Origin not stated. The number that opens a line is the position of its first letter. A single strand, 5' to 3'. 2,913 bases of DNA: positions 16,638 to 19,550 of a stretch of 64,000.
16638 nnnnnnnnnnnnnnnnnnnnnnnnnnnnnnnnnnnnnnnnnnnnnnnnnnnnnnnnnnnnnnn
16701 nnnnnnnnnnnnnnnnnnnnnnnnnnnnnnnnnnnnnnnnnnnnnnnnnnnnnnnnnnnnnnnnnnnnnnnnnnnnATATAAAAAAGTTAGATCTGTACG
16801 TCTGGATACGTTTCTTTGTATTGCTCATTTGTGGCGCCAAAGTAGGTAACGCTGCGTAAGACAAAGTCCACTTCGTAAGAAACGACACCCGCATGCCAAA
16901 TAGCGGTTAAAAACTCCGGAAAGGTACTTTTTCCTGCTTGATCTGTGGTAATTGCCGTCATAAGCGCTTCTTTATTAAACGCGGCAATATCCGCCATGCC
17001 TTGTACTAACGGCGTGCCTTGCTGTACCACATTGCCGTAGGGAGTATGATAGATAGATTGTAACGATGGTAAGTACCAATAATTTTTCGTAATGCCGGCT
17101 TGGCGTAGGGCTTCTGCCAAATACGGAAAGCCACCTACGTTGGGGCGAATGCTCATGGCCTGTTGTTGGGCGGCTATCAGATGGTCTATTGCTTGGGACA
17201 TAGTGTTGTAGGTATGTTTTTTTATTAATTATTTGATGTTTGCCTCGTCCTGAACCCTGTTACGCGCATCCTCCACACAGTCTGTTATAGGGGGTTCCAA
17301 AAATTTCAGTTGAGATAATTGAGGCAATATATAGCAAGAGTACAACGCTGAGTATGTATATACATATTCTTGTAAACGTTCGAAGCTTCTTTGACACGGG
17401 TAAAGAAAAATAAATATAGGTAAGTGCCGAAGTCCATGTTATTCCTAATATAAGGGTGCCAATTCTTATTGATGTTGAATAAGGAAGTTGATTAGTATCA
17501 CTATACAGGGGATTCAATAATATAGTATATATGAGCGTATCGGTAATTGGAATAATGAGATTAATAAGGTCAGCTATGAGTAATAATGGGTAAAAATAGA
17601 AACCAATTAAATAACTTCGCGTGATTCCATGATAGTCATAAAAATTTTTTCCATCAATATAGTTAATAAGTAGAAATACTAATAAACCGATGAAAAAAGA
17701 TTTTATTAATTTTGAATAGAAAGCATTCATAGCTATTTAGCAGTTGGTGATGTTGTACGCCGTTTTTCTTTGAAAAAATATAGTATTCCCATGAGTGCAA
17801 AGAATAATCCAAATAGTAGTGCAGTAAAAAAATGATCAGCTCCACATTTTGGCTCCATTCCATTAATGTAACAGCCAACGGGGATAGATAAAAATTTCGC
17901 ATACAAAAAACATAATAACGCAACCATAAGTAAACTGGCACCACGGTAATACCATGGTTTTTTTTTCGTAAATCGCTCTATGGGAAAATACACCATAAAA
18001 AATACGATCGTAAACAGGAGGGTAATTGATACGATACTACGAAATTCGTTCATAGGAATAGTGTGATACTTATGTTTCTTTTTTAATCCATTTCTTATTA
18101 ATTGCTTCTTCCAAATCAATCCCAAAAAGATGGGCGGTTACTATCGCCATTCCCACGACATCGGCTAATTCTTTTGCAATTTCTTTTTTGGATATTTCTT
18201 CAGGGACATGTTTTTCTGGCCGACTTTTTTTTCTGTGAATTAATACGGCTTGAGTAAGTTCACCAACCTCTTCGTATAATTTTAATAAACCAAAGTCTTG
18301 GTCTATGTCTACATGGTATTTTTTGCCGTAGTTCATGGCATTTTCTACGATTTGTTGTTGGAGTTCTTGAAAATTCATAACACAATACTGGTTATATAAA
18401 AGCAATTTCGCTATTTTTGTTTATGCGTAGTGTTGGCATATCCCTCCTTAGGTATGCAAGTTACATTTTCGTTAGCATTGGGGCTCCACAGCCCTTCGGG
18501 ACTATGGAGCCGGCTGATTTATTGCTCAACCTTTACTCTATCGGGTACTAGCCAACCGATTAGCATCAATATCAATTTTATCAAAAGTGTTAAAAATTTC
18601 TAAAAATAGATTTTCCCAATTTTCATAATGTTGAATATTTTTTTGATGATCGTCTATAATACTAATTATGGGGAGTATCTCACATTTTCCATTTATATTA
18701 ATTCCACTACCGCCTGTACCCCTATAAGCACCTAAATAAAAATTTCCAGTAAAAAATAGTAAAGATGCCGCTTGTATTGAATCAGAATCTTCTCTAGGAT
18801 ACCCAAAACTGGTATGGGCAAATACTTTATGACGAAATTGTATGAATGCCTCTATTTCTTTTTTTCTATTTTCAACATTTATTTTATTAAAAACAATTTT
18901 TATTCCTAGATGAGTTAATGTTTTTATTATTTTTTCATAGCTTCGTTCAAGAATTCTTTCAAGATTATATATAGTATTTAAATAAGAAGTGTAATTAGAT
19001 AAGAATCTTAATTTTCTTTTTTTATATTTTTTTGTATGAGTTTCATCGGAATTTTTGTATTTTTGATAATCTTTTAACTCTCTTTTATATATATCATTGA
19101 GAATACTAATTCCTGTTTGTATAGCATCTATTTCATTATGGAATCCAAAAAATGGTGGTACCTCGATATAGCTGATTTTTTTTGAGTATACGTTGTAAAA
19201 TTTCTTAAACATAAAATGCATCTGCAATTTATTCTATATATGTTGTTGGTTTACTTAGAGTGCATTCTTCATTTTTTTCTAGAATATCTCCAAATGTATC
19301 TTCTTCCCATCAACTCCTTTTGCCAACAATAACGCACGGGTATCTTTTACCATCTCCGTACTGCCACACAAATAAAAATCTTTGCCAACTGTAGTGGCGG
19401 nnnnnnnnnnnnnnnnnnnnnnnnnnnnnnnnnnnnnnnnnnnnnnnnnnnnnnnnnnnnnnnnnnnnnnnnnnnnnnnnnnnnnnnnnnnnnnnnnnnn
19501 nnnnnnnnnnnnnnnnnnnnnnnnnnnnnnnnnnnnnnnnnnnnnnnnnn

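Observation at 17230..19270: AT-rich (~30% GC) four-gene island: MazG-like NTP pyrophosphohydrolase, a HEPN-motif-like protein and two small membrane proteins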

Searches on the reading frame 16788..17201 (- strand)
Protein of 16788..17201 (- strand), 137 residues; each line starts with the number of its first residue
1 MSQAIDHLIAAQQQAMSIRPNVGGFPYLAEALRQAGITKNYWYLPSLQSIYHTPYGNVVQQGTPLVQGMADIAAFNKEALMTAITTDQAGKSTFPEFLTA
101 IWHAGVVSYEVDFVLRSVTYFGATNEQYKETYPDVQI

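Call 3: search_protein_families(library=pfam, proteins=[window:16788-17201:-], max_evalue=0.1)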
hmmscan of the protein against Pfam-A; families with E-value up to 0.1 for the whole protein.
window:16788-17201:- (137 aa): 2 families
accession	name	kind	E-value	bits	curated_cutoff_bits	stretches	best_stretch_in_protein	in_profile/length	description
PF07166.16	DUF1398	-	8.2e-07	29.6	22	1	22-126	10-113/119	Protein of unknown function (DUF1398)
PF05425.18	CopD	-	0.0094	16.8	32.1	1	36-106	22-96/105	Copper resistance protein D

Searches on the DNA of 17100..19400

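Call 64: search_rna_families(source=window, start=17100, end=19400, threshold=evalue, max_evalue=1)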
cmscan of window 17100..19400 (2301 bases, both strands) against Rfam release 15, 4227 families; matches with E-value up to 1: 0.
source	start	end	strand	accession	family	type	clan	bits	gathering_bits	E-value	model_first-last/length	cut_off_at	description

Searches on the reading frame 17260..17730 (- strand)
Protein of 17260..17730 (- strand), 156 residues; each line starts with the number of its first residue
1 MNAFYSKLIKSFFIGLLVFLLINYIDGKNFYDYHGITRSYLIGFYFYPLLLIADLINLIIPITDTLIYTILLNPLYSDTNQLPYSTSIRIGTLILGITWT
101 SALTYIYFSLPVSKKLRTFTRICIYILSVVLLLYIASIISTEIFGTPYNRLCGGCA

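Call 3: search_protein_families(library=pfam, proteins=[window:17260-17730:-], max_evalue=0.1)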
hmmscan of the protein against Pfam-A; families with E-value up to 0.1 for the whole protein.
window:17260-17730:- (156 aa): 0 families

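Call 4: search_protein_families(library=padloc, proteins=[window:17260-17730:-], max_evalue=1)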
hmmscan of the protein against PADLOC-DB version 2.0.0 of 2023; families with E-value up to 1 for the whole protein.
window:17260-17730:- (156 aa): 0 families

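Call 5: search_protein_families(library=ncbifam, proteins=[window:17260-17730:-], max_evalue=1)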
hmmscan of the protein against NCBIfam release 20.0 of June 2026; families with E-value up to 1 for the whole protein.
window:17260-17730:- (156 aa): 0 families

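Call 74: search_protein_families(library=phrogs, proteins=[window:17260-17730:-], max_evalue=0.01)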
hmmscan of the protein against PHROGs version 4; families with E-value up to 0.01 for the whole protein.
window:17260-17730:- (156 aa): 0 families

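Call 75: list_cluster_members(proteins=[window:17260-17730:-, window:17733-18053:-, window:17733-18125:-, window:18070-18378:-, P0001, window:16788-17201:-, window:19279-19998:-])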
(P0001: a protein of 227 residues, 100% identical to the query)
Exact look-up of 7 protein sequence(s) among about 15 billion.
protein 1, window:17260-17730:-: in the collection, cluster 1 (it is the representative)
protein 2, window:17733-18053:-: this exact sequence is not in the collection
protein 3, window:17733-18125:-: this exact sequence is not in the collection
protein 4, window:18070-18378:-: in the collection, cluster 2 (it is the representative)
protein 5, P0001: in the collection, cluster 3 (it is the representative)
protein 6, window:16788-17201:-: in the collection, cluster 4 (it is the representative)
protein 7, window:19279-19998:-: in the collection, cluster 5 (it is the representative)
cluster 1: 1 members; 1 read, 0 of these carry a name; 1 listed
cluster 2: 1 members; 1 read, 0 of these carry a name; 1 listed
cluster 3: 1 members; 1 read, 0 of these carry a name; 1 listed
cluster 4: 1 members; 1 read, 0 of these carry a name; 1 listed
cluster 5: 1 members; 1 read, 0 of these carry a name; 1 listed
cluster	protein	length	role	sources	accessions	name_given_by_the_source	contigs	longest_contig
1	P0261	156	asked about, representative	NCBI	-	-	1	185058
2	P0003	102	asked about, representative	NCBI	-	-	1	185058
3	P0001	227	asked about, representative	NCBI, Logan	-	-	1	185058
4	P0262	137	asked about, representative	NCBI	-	-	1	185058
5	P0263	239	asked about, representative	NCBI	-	-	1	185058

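Call 96: search_dna_similar(query=window:17260-17730:-, collection=phages, mode=protein, max_evalue=0.01)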
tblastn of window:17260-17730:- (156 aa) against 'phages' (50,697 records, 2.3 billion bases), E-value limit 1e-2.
No match.

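Call 97: search_dna_similar(query=window:17260-17730:-, collection=plasmids, mode=protein, max_evalue=0.01)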
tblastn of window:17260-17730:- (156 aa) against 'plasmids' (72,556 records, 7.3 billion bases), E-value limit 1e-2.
No match.

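Call 98: find_related_loci(query=window:17260-17730:-, collection=viral_contigs, flank=3000)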
Query window:17260-17730:- (156 aa) in viral_contigs; peptide patterns used: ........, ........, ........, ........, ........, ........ (x = any residue, [..] = any of these).
53 stretches matched a pattern, but none encodes a relative of the query by tblastn (E <= 1e-3).

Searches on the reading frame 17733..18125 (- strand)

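Call 3: search_protein_families(library=pfam, proteins=[window:17733-18125:-], max_evalue=0.1)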
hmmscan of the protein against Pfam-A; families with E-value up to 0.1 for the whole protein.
window:17733-18125:- (130 aa): 7 families
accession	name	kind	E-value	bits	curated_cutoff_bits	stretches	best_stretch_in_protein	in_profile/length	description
PF07695.17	7TMR-DISM_7TM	-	0.004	17.5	29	1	25-122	64-150/205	7TM diverse intracellular signalling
PF12679.13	ABC2_membrane_2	-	0.01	15.6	27.2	1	29-125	15-98/283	ABC-2 family transporter protein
PF09843.14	DUF2070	-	0.02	13.7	30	1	28-124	38-129/561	Predicted membrane protein (DUF2070)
PF13567.11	DUF4131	-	0.029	14.5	31.6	0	32-78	9-48/165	Domain of unknown function (DUF4131)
PF07331.16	TctB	-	0.033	14.8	29.1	0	37-82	93-135/137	Tripartite tricarboxylate transporter TctB family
PF01757.29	Acyl_transf_3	-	0.038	13.5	31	1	36-124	128-205/326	Acyltransferase domain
PF06182.17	ABC2_membrane_6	-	0.073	13.3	22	1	20-78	157-216/229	ABC-2 family transporter protein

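Call 4: search_protein_families(library=padloc, proteins=[window:17733-18125:-], max_evalue=1)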
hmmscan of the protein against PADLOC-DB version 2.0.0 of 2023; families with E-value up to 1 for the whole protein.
window:17733-18125:- (130 aa): 1 family
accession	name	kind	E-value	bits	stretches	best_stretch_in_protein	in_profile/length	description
PDLC00639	ZorA2|ZorA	-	0.052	10.4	1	25-69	27-68/494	MotA/ExbB/TolQ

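Call 5: search_protein_families(library=ncbifam, proteins=[window:17733-18125:-], max_evalue=1)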
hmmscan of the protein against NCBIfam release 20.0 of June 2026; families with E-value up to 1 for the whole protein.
window:17733-18125:- (130 aa): 2 families
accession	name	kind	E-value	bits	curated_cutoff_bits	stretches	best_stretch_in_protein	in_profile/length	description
NF002923.0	PRK03557.1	equivalog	0.11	11.7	408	1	15-80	76-138/313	CDF family zinc transporter ZitB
NF041554.1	SA1362_fam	subfamily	0.18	12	42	1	22-54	22-54/70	SA1362 family protein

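Call 74: search_protein_families(library=phrogs, proteins=[window:17733-18053:-], max_evalue=0.01)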
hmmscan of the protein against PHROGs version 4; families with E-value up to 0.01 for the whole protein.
window:17733-18053:- (106 aa): 0 families
